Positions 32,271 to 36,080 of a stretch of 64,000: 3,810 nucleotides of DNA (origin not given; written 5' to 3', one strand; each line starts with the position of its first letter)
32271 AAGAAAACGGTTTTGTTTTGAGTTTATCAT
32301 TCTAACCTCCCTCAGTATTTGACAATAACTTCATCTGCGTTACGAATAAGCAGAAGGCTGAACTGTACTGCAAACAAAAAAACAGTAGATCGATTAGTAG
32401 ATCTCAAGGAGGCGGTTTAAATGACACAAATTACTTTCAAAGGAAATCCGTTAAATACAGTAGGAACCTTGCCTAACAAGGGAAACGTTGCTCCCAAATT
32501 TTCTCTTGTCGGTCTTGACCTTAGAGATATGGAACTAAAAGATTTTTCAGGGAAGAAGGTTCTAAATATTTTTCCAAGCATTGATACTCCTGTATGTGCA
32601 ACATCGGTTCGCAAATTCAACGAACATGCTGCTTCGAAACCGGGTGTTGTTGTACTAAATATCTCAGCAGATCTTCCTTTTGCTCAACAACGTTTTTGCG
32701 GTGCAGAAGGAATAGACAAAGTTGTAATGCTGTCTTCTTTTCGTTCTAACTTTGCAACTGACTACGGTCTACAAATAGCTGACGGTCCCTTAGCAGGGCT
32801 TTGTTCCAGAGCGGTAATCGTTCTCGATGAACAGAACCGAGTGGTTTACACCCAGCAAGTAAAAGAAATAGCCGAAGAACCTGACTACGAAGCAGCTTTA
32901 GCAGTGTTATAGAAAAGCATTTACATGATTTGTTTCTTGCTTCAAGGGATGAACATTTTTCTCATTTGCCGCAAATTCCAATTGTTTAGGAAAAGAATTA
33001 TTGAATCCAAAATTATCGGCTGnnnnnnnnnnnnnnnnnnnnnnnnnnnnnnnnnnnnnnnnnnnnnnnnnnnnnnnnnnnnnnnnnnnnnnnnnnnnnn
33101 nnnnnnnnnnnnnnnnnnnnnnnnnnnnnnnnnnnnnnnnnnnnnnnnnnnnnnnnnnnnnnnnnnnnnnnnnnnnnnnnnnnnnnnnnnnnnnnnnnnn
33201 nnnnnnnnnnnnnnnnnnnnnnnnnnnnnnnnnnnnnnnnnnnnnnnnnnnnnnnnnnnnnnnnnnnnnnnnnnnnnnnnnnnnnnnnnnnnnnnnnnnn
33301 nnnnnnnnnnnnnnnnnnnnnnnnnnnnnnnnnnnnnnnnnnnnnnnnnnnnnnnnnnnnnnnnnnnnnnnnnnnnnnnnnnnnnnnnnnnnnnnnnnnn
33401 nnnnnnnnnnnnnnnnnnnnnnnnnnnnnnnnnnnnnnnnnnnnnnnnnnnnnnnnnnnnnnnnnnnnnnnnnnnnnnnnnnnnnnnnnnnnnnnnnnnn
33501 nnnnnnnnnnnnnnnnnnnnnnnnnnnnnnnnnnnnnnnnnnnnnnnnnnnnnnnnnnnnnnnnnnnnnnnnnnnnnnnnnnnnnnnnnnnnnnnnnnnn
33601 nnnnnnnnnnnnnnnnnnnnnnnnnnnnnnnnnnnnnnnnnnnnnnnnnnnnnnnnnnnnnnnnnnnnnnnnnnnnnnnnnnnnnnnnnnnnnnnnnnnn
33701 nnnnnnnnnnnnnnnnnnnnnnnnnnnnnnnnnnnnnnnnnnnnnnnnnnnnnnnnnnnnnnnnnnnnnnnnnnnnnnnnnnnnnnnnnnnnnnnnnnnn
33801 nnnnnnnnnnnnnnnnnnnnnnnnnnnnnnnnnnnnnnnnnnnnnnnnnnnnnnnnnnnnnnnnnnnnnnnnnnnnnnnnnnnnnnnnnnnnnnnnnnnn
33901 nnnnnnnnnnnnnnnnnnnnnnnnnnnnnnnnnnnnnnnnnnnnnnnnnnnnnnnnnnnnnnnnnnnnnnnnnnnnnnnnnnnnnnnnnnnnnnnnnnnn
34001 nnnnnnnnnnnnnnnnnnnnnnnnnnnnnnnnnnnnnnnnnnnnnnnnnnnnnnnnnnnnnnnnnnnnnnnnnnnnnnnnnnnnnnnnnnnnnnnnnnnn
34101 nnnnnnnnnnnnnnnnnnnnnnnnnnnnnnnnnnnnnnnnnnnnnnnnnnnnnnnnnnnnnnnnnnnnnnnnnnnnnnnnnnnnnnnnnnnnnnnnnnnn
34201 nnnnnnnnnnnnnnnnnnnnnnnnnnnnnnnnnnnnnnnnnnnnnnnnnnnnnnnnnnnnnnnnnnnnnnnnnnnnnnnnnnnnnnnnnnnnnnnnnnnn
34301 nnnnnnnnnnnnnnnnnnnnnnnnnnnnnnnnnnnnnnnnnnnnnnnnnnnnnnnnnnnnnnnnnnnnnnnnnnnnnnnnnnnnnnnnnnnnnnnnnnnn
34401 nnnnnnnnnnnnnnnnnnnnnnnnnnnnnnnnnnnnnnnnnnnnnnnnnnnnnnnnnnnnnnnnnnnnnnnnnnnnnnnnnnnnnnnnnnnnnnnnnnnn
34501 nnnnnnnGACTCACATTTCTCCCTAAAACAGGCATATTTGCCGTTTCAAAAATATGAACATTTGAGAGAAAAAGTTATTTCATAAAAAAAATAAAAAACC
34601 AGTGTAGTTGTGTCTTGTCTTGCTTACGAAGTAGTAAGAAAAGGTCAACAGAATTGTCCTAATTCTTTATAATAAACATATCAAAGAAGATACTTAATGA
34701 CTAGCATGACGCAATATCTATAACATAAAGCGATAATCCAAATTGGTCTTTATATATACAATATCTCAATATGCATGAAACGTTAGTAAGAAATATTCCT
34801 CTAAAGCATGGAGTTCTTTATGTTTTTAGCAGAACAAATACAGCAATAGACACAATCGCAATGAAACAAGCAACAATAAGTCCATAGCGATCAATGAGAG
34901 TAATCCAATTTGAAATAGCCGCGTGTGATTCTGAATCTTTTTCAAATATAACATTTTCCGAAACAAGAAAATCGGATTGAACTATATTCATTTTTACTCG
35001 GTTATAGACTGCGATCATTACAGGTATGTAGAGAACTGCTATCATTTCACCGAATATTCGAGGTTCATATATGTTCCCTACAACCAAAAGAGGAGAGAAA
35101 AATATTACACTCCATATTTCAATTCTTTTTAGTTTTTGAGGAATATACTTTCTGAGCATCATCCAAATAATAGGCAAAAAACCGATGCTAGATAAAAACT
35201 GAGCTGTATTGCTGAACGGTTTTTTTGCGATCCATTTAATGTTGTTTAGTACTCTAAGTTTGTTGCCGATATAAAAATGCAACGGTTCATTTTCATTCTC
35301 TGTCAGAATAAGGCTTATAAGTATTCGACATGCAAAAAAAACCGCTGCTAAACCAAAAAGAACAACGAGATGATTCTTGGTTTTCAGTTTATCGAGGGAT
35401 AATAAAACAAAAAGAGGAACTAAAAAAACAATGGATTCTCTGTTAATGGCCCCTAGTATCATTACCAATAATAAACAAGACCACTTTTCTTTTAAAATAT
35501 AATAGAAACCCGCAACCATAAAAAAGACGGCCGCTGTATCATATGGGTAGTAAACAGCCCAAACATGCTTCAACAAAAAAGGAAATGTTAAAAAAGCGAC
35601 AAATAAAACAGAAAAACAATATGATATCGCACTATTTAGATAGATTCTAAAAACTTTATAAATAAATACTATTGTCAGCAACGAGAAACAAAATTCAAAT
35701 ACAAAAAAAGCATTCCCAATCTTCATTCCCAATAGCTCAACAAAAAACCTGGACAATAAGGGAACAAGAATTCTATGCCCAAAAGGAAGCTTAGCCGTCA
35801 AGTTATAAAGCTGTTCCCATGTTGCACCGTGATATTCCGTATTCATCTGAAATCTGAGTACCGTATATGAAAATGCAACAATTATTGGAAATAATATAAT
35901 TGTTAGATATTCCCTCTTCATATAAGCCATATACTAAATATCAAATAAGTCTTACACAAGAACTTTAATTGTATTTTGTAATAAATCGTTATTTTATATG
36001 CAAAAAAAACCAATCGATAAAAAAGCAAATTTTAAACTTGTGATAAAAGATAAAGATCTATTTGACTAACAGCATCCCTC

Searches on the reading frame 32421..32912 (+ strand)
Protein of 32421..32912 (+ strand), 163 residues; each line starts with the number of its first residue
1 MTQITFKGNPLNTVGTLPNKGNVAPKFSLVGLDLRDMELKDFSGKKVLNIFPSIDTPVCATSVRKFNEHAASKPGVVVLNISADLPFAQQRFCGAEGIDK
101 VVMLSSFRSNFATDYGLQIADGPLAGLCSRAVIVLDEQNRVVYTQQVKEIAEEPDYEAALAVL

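Call 20: search_protein_families(library=pfam, proteins=[window:32421-32912:+], max_evalue=0.001)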
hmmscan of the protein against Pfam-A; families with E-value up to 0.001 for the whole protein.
window:32421-32912:+ (163 aa): 2 families
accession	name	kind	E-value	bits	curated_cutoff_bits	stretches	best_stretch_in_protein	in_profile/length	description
PF08534.16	Redoxin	-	1.6e-31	109.6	26.6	1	20-160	2-148/148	Redoxin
PF00578.27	AhpC-TSA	-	2e-17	63.7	26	1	21-143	2-123/124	AhpC/TSA family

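Call 33: find_encoding_contigs(protein=window:32421-32912:+, flank=10000, max_places=10)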
Protein window:32421-32912:+ (163 aa): 2 contigs read that carry it; 2 places shown.
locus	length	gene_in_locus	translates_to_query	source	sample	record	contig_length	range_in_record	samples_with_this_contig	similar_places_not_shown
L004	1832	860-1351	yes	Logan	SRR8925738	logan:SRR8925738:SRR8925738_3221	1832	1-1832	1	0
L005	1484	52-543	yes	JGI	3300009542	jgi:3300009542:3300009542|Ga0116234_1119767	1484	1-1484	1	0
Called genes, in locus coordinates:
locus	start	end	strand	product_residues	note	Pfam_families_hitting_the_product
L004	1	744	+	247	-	?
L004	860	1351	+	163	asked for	PF00578:AhpC-TSA, PF08534:Redoxin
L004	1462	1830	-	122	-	?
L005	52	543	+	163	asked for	PF00578:AhpC-TSA, PF08534:Redoxin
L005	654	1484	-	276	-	?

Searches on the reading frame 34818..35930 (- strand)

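Call 20: search_protein_families(library=pfam, proteins=[window:34818-35930:-], max_evalue=0.001)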
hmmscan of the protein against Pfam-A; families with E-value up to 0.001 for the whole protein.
window:34818-35930:- (370 aa): 1 family
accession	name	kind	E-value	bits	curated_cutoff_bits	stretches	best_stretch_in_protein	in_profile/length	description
PF14897.12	EpsG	-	0.00041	20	30.1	1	13-314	3-286/326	EpsG family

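Call 70: search_protein_families(library=ncbifam, proteins=[window:34818-35930:-], max_evalue=0.01)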
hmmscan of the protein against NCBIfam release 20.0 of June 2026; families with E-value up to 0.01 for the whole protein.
window:34818-35930:- (370 aa): 1 family
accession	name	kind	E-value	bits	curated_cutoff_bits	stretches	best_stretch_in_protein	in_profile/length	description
NF046093.1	AZOBR_p60025_fam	subfamily_domain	0.00048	19.4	150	1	52-196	93-229/232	AZOBR_p60025 family cell surface glycopolymer formation protein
